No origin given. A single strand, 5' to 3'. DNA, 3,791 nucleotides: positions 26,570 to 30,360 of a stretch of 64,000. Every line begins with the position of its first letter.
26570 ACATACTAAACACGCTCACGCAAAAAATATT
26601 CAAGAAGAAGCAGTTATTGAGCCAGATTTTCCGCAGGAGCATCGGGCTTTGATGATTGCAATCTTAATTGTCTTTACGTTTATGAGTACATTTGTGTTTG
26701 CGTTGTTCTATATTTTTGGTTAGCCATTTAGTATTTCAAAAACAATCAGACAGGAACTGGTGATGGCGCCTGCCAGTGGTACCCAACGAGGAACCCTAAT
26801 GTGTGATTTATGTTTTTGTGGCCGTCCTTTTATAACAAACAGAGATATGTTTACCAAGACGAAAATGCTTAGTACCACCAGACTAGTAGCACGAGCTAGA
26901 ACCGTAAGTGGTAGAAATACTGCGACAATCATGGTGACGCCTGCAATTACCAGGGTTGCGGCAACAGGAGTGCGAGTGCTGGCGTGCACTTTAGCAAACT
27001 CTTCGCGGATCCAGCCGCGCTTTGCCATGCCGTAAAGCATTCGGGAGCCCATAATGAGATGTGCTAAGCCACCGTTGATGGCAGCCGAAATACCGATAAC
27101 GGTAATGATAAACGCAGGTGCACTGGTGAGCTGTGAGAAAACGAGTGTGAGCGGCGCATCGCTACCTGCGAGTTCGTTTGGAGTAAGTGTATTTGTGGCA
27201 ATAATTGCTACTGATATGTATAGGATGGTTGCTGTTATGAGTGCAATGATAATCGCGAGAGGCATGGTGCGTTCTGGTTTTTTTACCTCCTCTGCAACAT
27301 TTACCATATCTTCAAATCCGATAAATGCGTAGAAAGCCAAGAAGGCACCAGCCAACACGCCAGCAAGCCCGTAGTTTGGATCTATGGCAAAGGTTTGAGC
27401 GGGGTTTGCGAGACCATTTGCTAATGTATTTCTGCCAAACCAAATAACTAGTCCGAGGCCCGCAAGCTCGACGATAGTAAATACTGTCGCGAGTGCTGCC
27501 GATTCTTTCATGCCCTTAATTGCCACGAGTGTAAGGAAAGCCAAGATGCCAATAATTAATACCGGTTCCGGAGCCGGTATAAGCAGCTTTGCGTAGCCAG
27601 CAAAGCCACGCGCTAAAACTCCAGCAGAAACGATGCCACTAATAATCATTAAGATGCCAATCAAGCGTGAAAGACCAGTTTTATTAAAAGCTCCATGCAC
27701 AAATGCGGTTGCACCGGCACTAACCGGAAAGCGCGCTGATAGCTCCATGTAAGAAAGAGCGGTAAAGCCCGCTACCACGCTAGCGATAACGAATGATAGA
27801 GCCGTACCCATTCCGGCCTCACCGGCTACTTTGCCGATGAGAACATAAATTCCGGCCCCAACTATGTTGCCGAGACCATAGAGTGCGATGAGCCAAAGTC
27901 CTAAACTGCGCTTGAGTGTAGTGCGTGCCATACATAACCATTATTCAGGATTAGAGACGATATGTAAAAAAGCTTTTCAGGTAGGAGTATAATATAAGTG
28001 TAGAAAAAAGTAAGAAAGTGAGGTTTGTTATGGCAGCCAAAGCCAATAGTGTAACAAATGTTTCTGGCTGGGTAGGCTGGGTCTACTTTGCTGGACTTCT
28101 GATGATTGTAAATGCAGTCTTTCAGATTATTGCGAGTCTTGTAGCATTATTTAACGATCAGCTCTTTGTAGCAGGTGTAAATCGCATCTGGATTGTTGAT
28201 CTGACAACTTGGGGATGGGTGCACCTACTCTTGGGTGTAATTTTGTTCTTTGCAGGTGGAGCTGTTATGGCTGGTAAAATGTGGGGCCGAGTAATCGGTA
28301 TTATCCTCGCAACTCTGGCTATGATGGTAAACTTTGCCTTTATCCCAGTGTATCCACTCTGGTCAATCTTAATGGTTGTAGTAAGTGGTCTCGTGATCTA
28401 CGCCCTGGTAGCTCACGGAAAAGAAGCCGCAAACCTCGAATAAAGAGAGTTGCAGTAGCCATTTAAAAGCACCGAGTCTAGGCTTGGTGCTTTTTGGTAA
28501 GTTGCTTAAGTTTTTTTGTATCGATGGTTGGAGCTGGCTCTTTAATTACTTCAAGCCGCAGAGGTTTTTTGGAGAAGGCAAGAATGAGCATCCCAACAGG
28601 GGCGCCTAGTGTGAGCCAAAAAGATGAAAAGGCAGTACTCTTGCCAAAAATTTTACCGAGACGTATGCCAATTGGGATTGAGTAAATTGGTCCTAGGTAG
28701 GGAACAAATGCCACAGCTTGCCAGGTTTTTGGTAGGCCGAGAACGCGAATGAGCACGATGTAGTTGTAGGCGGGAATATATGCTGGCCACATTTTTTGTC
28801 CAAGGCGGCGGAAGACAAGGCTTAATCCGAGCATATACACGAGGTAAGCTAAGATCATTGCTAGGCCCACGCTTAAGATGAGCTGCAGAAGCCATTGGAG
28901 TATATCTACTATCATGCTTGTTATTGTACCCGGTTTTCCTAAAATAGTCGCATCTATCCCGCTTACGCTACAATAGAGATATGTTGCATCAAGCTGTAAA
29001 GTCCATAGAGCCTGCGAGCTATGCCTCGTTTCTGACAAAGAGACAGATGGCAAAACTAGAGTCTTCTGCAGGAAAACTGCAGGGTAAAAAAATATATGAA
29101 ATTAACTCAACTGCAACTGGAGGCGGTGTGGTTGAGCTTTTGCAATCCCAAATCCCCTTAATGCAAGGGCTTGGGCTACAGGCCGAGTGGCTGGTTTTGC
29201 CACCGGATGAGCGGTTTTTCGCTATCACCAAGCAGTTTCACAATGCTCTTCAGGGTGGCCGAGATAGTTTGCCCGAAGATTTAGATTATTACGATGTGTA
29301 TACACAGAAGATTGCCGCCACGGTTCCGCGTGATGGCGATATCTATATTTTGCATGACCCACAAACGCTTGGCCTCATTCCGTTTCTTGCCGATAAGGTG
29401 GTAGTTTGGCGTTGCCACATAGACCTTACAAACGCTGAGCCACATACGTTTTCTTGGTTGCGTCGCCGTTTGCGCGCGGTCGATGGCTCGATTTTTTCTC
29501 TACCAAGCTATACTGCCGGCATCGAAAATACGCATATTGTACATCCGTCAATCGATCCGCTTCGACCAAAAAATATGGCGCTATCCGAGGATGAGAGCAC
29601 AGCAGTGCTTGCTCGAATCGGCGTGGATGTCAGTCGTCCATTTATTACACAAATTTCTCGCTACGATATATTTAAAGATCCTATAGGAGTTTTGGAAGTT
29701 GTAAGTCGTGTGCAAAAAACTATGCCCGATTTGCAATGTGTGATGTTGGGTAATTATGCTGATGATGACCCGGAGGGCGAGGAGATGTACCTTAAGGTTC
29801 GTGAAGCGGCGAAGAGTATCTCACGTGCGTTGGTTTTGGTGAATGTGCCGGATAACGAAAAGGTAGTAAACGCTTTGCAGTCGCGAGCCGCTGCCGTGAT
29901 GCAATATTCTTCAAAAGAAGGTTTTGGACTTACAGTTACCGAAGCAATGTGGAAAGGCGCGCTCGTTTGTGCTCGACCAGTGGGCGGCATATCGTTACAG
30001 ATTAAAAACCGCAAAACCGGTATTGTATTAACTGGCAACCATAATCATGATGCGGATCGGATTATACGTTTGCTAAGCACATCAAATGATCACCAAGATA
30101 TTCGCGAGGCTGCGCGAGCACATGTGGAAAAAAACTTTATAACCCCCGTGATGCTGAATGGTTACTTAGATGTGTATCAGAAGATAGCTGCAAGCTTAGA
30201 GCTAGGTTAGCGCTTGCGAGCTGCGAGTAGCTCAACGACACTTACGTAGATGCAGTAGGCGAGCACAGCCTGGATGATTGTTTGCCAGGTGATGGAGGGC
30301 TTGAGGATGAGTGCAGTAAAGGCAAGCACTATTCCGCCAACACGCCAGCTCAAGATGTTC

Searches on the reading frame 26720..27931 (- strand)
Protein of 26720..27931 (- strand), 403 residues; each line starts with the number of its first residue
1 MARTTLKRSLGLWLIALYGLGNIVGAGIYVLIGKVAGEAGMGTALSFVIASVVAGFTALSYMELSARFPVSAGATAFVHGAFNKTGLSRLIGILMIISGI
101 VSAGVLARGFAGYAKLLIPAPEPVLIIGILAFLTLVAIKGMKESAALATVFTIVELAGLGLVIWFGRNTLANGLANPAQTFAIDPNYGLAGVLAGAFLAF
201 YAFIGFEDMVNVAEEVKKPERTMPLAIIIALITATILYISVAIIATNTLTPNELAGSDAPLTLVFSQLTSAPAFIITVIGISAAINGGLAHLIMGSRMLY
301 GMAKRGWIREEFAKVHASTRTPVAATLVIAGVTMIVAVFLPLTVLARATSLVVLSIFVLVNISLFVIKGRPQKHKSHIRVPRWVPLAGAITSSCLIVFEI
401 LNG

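Call 29: search_protein_families(library=pfam, proteins=[window:26720-27931:-], max_evalue=0.001)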
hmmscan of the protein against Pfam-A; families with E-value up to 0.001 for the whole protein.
window:26720-27931:- (403 aa): 2 families
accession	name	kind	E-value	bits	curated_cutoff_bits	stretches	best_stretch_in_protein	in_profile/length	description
PF13520.12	AA_permease_2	-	5.7e-36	124.8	27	1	10-398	1-401/427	Amino acid permease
PF00324.27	AA_permease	-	3.8e-31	108.7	24.6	1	17-384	4-401/470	Amino acid permease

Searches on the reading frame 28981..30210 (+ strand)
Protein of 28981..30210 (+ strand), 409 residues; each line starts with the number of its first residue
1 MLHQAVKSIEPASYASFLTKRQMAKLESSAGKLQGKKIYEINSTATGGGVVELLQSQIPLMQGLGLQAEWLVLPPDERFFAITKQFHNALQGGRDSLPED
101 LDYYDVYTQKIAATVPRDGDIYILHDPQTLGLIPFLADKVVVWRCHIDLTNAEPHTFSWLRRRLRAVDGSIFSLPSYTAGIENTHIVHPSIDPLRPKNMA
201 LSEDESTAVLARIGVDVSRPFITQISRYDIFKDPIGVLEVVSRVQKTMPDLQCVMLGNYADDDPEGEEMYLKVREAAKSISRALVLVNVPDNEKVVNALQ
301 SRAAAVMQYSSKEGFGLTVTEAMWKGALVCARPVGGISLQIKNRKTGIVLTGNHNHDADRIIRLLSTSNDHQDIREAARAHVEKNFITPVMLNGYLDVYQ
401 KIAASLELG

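Call 29: search_protein_families(library=pfam, proteins=[window:28981-30210:+], max_evalue=0.001)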
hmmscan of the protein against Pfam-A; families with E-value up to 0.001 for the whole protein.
window:28981-30210:+ (409 aa): 3 families
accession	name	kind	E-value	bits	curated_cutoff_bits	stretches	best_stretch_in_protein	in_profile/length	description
PF21269.3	TreT_GT1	-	3.8e-41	140.6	27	1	41-178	2-143/144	Trehalose synthase, N-terminal domain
PF00534.26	Glycos_transf_1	-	1.2e-17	64.4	26.4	1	215-380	11-171/172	Glycosyl transferases group 1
PF13692.12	Glyco_trans_1_4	-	1.5e-08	35.4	27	1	237-366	20-141/142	Glycosyl transferases group 1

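Call 33: search_protein_families(library=ncbifam, proteins=[window:28981-30210:+], max_evalue=0.00001)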
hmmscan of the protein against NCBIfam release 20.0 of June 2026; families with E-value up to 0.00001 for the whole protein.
window:28981-30210:+ (409 aa): 14 families
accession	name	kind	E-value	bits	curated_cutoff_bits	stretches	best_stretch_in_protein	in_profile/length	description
NF041139.1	TreT_Thcocales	equivalog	4.7e-84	282.6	775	1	13-401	16-411/412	trehalose synthase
TIGR03999.1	thiol_BshA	equivalog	2.2e-16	59.7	273.7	1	206-403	186-374/375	N-acetyl-alpha-D-glucosaminyl L-malate synthase BshA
TIGR03449.1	mycothiol_MshA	equivalog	6.5e-13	48.3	462.5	1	177-401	183-402/406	D-inositol-3-phosphate glycosyltransferase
TIGR02149.1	glgA_Coryne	subfamily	7e-12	45.2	302.4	1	182-402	169-390/391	glycogen synthase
TIGR03088.1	stp2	hypoth_equivalog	1e-10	41.2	409.05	1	222-401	197-372/374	TIGR03088 family PEP-CTERM/XrtA system glycosyltransferase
TIGR04047.1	MSMEG_0565_glyc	hypoth_equivalog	2.1e-10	40.2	259.85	1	203-383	178-356/373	MSMEG_0565 family glycosyltransferase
NF041876.1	EPS_EpsE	equivalog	2.3e-09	37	400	1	225-386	220-380/389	exopolysaccharide biosynthesis GT4 family glycosyltransferase EpsE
NF053787.1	GlcN_PG_synth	equivalog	1.1e-08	34.3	480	1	288-402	248-359/361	N-acetylglucosaminyl phosphatidylglycerol synthase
NF046085.1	XrtY_assoc_Gly1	equivalog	2.2e-08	33.4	400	1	270-403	250-385/387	XrtY-associated glycosyltransferase XYAG1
TIGR04063.1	stp3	hypoth_equivalog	1e-07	31.2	442.05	1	320-403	312-396/397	TIGR04063 family PEP-CTERM/XrtA system glycosyltransferase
NF038295.1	EPS_HpsP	equivalog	2.3e-07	30.1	550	1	203-402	191-387/388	hormogonium polysaccharide biosynthesis glycosyltransferase HpsP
NF038229.1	Glyco4_Geo_Pelo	equivalog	9.2e-07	28.2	400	1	237-403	179-337/338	GPMC system family 4 glycosyltransferase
NF012028.0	PRK15484.1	subfamily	1.2e-06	27.9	618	1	236-385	210-361/380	lipopolysaccharide N-acetylglucosaminyltransferase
TIGR02095.1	glgA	subfamily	4.8e-06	25.5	328.45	1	202-401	275-476/477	glycogen/starch synthase, ADP-glucose type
